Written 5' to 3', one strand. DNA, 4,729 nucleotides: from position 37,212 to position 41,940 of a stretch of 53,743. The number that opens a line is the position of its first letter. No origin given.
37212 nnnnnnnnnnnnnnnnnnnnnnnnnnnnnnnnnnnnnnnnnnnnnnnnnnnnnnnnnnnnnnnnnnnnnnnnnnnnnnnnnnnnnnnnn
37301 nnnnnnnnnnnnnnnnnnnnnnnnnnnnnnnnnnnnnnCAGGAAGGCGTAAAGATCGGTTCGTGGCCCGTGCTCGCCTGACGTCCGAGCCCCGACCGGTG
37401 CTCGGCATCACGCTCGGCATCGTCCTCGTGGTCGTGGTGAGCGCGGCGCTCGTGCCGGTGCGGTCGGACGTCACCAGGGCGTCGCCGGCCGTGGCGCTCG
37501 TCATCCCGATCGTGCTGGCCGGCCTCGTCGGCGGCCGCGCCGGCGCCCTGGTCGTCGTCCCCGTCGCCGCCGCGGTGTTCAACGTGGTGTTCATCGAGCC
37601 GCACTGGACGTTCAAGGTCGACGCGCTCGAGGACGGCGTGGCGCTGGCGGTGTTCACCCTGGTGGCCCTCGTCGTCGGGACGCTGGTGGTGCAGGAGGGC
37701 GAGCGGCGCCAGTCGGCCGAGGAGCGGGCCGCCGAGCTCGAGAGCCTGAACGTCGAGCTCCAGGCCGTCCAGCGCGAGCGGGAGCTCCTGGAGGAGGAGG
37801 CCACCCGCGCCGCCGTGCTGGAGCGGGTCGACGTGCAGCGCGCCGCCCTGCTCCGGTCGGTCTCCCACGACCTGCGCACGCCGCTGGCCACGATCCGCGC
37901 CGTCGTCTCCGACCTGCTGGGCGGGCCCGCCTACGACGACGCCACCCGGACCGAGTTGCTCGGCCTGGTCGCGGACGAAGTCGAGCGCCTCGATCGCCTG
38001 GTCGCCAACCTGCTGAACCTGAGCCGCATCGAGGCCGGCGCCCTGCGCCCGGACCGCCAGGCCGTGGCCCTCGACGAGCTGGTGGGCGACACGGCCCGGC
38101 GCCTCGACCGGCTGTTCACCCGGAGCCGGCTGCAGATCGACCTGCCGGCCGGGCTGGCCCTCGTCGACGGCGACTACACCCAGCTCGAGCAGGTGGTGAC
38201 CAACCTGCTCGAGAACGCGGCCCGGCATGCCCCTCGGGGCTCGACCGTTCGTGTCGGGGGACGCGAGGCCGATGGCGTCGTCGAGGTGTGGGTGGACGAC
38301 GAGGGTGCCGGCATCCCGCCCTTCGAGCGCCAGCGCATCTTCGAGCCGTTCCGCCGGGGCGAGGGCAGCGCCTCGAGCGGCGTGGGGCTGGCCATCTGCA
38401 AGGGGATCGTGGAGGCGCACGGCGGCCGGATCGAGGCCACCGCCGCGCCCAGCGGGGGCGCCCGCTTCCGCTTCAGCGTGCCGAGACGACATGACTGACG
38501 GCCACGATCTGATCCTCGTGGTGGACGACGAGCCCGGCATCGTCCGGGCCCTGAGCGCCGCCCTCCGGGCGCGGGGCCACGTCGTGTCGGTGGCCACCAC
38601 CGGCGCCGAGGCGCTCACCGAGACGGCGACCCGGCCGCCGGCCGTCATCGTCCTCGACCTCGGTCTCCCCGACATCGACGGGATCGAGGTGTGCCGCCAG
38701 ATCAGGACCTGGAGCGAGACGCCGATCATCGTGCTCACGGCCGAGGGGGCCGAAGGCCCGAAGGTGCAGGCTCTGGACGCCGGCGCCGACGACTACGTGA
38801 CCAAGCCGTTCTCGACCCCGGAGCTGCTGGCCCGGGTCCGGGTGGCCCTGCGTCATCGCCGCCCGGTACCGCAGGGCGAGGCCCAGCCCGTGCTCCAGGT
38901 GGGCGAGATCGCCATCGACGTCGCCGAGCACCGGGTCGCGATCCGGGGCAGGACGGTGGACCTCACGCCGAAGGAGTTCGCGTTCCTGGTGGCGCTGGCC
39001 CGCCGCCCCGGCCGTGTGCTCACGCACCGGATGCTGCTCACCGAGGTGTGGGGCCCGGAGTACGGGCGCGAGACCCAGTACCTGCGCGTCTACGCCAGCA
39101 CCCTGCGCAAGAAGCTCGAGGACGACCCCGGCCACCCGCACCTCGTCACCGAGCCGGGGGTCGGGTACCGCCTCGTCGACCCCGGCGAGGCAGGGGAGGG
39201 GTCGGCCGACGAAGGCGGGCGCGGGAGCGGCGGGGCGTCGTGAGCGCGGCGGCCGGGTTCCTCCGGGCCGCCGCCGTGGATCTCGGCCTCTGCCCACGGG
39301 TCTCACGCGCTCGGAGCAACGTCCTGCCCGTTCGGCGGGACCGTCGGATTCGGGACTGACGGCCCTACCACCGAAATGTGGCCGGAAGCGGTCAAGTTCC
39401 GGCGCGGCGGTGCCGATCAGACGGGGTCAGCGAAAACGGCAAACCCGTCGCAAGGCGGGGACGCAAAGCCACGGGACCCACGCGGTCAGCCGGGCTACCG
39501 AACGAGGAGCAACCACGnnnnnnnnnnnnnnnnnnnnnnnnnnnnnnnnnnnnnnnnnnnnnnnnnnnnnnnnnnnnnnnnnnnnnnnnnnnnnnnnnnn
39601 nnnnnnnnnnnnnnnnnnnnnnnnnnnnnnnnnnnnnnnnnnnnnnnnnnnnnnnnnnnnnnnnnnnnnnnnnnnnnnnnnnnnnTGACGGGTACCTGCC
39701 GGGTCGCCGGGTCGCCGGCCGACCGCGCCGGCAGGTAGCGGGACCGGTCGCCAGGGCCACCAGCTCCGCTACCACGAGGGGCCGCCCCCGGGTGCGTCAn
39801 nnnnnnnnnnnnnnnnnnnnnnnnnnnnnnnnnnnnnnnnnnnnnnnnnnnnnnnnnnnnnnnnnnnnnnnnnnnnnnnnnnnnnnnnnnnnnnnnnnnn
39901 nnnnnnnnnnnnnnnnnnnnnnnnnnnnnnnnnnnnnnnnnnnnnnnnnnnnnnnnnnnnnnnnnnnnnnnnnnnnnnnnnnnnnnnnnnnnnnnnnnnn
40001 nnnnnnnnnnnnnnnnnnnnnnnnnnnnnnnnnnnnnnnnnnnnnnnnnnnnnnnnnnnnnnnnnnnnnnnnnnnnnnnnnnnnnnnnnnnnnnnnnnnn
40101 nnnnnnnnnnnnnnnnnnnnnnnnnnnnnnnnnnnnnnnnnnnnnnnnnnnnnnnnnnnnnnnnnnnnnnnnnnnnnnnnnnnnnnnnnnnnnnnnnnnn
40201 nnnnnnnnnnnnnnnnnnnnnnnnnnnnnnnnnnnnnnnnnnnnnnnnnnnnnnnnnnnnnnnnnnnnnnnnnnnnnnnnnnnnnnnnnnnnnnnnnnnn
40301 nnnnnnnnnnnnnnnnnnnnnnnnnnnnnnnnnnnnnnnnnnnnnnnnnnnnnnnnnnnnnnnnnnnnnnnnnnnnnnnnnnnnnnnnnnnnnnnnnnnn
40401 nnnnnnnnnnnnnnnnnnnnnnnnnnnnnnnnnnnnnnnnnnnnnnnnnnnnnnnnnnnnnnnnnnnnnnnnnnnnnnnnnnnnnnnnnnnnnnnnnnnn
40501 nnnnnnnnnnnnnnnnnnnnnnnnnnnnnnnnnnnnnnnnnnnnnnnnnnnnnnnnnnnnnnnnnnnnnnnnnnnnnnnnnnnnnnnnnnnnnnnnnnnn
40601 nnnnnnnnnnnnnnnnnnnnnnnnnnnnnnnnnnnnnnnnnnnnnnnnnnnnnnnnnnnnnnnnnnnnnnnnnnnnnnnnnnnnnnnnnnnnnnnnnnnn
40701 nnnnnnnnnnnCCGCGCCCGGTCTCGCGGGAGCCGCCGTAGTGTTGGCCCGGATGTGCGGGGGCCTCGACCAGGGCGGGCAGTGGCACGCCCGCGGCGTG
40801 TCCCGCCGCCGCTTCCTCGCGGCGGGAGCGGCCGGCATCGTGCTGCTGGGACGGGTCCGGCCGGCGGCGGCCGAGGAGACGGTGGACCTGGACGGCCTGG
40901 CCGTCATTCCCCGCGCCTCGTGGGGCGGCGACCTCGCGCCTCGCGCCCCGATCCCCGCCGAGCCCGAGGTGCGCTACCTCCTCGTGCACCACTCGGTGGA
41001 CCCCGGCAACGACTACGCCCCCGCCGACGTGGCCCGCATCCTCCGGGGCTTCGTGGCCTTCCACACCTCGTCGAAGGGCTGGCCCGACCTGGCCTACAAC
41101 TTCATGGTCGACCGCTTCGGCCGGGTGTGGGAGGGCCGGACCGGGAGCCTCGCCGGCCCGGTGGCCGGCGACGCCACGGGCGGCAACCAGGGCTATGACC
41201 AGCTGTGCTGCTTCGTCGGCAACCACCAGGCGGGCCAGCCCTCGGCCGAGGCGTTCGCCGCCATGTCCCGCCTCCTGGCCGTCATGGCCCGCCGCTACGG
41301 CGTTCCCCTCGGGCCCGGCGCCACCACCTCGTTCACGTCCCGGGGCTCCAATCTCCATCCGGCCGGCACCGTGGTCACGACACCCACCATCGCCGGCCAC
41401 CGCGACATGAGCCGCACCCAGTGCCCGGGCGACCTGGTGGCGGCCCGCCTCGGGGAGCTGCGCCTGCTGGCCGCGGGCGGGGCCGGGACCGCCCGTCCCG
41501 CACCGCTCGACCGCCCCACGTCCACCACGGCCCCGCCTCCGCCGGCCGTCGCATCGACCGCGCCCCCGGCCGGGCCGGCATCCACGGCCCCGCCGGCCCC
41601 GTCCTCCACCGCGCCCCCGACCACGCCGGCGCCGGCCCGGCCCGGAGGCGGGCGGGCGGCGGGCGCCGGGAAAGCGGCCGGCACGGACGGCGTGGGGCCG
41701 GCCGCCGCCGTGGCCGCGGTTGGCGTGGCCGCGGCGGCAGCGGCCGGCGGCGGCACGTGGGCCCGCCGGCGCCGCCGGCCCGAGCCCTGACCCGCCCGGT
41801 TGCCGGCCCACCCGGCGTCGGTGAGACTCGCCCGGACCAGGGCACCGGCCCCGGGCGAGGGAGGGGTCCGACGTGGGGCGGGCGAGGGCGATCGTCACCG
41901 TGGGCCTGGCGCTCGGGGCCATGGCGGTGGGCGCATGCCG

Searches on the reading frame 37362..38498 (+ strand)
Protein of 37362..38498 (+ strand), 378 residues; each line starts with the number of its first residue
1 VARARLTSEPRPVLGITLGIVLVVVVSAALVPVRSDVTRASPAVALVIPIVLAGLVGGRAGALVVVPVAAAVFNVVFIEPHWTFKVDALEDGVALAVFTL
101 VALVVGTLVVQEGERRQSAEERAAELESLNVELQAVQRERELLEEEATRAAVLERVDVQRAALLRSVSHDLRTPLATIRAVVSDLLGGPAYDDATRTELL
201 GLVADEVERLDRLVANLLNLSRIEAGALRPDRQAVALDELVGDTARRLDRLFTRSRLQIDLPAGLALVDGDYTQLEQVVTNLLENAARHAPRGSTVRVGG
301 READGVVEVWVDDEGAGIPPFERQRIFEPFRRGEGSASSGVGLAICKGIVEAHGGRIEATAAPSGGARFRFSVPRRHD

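Call 52: search_protein_families(library=pfam, proteins=[window:37362-38498:+], max_evalue=0.00001)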
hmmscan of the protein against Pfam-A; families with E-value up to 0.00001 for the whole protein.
window:37362-38498:+ (378 aa): 3 families
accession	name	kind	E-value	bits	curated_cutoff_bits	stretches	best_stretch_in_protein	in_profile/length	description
PF02518.31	HATPase_c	-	2.6e-25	89.4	26.4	1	270-376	1-110/111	Histidine kinase-, DNA gyrase B-, and HSP90-like ATPase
PF13493.11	DUF4118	-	1.4e-16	60.6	28.4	1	18-122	3-107/107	Domain of unknown function (DUF4118)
PF00512.31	HisKA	-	1e-13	51.6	26.9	1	160-226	2-66/66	His Kinase A (phospho-acceptor) domain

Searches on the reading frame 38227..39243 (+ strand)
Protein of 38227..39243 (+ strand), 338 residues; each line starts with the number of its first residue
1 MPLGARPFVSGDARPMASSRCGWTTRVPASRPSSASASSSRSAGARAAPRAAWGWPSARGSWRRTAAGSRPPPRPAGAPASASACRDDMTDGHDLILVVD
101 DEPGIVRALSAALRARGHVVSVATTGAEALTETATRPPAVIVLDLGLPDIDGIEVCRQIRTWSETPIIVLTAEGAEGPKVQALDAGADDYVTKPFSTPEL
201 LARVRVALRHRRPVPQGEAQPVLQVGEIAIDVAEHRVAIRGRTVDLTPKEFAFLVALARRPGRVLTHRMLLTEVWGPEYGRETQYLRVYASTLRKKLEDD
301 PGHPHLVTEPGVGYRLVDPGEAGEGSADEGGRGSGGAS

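Call 52: search_protein_families(library=pfam, proteins=[window:38227-39243:+], max_evalue=0.00001)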
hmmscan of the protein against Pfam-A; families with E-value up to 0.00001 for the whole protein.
window:38227-39243:+ (338 aa): 2 families
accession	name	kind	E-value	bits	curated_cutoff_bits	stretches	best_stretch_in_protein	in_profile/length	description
PF00072.30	Response_reg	-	1.1e-29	103.2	30.2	1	96-205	1-111/111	Response regulator receiver domain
PF00486.34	Trans_reg_C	-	4.1e-22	78.5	26.2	1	241-316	1-77/77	Transcriptional regulatory protein, C terminal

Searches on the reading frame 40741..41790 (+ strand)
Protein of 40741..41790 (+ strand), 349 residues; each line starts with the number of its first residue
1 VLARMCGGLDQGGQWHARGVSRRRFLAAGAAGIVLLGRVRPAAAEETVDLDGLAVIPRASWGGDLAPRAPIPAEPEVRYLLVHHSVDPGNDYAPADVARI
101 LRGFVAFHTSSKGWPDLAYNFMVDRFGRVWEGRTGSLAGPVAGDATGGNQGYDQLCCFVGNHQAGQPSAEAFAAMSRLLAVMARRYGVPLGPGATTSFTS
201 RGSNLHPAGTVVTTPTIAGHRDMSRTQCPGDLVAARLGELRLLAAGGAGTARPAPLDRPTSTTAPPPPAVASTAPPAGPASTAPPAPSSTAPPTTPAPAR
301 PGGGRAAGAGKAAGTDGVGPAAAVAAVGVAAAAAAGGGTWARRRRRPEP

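Call 53: search_protein_families(library=pfam, proteins=[window:40741-41790:+], max_evalue=0.00001)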
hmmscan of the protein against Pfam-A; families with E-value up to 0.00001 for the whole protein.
window:40741-41790:+ (349 aa): 1 family
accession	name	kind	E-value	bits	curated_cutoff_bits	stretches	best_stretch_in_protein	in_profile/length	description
PF01510.30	Amidase_2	-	6.2e-11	43.2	26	1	76-231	4-131/131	N-acetylmuramoyl-L-alanine amidase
